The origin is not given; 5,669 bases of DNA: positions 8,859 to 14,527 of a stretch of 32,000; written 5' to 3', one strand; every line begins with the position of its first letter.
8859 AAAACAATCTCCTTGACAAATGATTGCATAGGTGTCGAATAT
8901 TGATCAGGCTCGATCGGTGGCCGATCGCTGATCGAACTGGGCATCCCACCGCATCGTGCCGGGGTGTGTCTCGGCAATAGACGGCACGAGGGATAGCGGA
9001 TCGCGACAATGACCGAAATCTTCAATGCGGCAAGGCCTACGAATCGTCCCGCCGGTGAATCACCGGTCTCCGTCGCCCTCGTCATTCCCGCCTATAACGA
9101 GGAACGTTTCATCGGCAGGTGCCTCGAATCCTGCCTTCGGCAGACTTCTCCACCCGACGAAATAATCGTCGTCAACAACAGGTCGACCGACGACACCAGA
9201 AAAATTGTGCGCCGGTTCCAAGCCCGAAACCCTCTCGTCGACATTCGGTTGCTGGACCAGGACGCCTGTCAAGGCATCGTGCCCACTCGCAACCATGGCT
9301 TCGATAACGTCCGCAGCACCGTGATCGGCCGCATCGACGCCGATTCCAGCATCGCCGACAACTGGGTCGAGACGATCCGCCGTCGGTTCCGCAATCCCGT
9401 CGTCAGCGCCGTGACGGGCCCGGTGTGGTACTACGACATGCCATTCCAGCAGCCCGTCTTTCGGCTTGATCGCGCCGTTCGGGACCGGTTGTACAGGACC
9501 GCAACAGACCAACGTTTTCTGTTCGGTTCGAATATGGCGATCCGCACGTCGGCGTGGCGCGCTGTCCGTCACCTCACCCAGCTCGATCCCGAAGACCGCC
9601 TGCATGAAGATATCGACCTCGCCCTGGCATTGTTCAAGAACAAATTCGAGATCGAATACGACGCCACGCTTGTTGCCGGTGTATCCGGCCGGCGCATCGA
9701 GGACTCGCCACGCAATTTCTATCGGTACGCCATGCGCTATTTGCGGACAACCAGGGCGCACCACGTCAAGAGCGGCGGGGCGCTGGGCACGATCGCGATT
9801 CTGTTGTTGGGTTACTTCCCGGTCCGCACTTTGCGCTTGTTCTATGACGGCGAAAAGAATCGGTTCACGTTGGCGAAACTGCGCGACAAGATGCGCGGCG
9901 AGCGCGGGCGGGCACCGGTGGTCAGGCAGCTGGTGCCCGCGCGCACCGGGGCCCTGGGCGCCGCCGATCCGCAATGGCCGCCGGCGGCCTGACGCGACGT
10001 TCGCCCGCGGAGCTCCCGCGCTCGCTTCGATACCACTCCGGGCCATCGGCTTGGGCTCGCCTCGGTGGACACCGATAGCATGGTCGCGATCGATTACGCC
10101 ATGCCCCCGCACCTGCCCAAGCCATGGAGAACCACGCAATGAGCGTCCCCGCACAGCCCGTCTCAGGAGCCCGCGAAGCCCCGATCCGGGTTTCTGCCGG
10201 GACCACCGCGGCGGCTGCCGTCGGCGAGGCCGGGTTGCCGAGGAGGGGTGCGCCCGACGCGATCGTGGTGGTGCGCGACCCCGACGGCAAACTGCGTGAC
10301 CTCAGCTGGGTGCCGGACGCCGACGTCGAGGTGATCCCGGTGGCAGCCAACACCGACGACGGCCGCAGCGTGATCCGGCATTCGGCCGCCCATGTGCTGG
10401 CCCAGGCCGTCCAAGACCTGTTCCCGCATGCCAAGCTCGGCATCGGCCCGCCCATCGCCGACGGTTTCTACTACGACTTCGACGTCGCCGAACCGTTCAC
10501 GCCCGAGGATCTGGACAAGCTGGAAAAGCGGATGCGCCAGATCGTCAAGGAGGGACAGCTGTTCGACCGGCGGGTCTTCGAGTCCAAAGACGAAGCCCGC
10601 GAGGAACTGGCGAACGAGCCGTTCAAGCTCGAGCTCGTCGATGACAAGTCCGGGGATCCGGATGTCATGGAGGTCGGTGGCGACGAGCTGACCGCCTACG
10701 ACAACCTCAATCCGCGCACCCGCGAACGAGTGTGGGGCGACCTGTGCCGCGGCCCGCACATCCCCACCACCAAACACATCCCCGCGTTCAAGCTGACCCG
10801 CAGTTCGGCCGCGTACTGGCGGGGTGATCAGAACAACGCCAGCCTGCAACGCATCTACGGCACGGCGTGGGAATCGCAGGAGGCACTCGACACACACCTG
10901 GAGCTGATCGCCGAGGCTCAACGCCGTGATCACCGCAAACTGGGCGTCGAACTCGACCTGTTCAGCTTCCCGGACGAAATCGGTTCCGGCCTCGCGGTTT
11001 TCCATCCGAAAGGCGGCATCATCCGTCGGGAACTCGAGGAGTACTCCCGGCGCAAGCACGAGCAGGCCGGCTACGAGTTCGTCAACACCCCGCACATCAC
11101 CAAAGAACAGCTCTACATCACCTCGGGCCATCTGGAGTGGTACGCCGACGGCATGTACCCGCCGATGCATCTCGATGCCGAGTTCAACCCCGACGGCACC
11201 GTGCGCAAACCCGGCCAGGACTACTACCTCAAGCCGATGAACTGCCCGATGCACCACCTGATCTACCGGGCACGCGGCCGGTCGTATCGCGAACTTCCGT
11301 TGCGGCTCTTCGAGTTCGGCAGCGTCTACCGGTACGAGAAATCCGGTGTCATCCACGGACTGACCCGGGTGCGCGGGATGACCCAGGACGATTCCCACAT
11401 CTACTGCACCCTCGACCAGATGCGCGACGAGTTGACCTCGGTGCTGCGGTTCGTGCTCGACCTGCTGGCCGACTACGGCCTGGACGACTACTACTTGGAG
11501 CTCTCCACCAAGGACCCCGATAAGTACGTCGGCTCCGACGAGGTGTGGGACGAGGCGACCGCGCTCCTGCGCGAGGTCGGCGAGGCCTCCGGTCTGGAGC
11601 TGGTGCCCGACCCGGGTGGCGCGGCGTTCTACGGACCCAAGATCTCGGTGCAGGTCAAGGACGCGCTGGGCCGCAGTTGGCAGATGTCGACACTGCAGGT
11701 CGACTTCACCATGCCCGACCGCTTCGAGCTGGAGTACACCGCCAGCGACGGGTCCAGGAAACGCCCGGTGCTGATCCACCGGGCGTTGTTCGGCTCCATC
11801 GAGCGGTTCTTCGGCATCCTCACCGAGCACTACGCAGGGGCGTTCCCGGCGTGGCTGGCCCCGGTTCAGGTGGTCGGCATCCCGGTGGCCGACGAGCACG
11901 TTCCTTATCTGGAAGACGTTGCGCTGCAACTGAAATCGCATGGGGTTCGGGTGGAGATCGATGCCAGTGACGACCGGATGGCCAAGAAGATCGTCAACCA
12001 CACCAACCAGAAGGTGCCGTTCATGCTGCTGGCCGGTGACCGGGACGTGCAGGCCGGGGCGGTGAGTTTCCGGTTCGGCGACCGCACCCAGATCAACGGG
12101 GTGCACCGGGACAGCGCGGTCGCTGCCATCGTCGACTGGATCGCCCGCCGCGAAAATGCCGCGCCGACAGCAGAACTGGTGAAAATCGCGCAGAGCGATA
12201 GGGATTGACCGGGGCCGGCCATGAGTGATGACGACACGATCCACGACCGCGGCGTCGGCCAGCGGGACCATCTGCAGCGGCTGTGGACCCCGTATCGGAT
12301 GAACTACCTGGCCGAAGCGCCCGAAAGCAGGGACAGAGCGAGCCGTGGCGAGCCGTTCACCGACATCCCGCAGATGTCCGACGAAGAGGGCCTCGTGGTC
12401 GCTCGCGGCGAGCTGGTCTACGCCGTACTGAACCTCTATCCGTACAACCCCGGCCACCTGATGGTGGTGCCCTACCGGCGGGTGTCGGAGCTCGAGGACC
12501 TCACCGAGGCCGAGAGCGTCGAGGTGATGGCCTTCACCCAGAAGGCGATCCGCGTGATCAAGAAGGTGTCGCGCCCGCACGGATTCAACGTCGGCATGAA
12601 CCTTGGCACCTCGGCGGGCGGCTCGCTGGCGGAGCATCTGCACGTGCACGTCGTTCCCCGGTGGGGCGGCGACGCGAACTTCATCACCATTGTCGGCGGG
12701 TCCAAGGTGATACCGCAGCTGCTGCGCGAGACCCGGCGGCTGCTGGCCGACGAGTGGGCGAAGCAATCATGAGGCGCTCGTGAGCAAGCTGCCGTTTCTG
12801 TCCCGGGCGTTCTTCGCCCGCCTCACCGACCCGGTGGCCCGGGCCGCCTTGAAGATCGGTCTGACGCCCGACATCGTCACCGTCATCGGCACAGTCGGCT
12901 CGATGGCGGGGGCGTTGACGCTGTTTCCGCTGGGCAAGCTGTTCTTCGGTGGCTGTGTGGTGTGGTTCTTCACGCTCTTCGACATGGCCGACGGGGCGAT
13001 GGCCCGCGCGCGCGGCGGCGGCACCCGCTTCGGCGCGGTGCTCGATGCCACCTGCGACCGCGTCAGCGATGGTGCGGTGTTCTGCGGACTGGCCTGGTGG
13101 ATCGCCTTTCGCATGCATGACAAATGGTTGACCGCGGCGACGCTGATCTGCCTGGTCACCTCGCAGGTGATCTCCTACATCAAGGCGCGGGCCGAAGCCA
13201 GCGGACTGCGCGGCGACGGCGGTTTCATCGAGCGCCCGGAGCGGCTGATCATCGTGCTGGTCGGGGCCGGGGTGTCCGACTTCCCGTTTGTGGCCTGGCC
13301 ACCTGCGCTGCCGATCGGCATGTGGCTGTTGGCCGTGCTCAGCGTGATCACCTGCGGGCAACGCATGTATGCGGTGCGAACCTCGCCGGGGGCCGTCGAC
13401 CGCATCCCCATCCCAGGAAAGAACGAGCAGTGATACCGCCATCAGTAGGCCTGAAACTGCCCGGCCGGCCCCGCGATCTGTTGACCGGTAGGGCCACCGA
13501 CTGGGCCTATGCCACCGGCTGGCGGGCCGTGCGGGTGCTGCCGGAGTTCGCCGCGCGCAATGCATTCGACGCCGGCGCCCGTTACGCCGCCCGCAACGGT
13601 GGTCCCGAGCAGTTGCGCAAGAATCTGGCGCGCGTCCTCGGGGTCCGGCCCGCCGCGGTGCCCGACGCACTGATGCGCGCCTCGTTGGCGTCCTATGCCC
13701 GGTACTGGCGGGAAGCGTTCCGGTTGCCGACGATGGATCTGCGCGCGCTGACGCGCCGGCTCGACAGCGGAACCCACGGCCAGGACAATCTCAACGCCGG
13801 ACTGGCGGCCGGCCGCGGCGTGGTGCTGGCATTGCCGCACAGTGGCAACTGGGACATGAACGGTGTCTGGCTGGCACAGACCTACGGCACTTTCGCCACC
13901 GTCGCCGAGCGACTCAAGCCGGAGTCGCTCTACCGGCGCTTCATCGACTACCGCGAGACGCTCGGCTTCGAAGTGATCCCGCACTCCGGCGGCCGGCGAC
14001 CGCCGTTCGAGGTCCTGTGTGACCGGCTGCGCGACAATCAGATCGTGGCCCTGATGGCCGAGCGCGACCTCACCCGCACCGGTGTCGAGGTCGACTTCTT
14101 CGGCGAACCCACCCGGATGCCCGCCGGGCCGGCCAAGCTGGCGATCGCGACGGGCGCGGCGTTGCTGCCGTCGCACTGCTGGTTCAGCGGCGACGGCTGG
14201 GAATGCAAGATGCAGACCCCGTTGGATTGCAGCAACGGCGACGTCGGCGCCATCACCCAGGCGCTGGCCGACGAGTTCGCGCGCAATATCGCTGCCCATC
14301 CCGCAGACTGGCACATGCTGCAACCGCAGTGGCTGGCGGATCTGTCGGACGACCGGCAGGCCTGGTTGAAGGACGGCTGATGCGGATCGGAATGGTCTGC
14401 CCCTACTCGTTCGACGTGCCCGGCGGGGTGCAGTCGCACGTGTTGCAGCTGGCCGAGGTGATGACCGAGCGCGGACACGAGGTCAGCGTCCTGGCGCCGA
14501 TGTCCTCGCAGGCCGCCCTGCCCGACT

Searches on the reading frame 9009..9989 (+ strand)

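Call 38: search_protein_families(library=pfam, proteins=[window:9009-9989:+], max_evalue=0.00001)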
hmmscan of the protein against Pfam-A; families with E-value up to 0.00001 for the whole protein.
window:9009-9989:+ (327 aa): 4 families
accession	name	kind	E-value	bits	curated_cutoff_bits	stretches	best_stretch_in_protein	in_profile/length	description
PF00535.33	Glycos_transf_2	-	2.1e-27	96.5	23.3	1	24-178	2-159/168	Glycosyl transferase family 2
PF13641.12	Glyco_tranf_2_3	-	1.7e-19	71.2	27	1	22-218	3-204/230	Glycosyltransferase like family 2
PF13632.12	Glyco_trans_2_3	-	4.9e-08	33.5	27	1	109-248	5-154/198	Glycosyl transferase family group 2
PF10111.15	Glyco_tranf_2_2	-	1.8e-06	28.1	27.3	1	24-143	2-127/276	Glycosyltransferase like family 2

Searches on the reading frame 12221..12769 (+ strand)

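Call 38: search_protein_families(library=pfam, proteins=[window:12221-12769:+], max_evalue=0.00001)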
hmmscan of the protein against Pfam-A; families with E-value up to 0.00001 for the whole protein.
window:12221-12769:+ (183 aa): 2 families
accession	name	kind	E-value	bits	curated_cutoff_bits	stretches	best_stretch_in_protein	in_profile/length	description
PF01230.28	HIT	-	1.6e-17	64.4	21.5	1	58-147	7-95/98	HIT domain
PF11969.13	DcpS_C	-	1.1e-07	32.8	24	1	47-145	5-100/114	Scavenger mRNA decapping enzyme C-term binding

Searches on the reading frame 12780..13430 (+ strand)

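Call 38: search_protein_families(library=pfam, proteins=[window:12780-13430:+], max_evalue=0.00001)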
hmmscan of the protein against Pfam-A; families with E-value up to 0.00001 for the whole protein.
window:12780-13430:+ (217 aa): 1 family
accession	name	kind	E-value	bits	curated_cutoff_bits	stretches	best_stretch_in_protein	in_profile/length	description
PF01066.26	CDP-OH_P_transf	-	1.5e-10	42.1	22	1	29-137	3-108/152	CDP-alcohol phosphatidyltransferase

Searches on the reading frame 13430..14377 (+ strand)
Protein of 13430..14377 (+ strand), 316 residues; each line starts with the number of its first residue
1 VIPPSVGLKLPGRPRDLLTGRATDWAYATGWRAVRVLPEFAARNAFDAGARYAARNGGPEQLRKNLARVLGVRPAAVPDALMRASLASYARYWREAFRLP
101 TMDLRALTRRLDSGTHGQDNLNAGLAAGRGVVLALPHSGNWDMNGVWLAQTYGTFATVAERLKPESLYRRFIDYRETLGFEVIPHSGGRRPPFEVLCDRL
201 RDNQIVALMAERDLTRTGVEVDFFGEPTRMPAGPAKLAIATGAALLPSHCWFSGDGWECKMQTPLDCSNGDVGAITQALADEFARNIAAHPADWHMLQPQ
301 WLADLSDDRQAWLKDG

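Call 69: search_protein_families(library=pfam, proteins=[window:13430-14377:+], max_evalue=0.00001)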
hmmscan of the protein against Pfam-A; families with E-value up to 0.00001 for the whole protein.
window:13430-14377:+ (316 aa): 1 family
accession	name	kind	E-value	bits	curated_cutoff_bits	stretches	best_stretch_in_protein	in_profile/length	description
PF03279.18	Lip_A_acyltrans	-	4.6e-87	292.4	22.3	1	17-302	9-294/295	Bacterial lipid A biosynthesis acyltransferase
